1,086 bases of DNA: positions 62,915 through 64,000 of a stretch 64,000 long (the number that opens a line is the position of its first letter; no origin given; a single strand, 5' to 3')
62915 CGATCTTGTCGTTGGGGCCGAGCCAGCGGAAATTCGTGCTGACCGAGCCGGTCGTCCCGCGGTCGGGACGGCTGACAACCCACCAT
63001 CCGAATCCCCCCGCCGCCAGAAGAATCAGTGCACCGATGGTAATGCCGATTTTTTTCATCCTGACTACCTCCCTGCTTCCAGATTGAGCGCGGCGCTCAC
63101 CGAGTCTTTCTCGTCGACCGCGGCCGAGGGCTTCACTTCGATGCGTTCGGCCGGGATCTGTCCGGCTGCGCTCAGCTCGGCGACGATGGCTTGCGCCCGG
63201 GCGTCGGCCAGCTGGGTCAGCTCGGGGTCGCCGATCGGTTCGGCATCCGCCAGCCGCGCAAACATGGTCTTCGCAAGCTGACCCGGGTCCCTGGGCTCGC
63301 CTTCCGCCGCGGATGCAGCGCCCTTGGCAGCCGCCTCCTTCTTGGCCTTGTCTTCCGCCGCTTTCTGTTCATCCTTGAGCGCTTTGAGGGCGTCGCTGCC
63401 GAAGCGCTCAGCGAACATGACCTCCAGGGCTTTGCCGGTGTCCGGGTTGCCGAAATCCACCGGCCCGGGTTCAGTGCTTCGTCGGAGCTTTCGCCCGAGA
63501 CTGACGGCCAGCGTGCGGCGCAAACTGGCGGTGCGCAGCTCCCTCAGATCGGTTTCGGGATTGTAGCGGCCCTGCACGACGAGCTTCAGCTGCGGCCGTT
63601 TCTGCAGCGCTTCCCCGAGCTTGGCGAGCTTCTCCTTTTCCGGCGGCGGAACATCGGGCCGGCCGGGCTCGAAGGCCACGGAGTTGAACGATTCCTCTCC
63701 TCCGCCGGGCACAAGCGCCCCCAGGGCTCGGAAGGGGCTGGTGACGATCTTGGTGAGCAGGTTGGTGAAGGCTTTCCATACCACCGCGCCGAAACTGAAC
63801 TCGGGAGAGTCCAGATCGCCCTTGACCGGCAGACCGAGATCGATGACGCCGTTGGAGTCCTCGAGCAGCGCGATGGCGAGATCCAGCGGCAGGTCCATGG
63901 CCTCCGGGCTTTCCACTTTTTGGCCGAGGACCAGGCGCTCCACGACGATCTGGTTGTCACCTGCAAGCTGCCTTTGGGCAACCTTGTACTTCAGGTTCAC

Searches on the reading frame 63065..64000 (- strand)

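Call 49: search_protein_families(library=pfam, proteins=[window:63065-64000:-], max_evalue=0.00001)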
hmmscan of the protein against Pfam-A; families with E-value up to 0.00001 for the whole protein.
window:63065-64000:- (311 aa): 2 families
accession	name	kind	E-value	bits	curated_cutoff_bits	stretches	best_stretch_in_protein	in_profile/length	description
PF05359.17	DUF748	-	1.1e-83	282.4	50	1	1-287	776-1037/1037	Domain of Unknown Function (DUF748)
PF00691.25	OmpA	-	6.4e-06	26.9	27.2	0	110-166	2-60/98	OmpA family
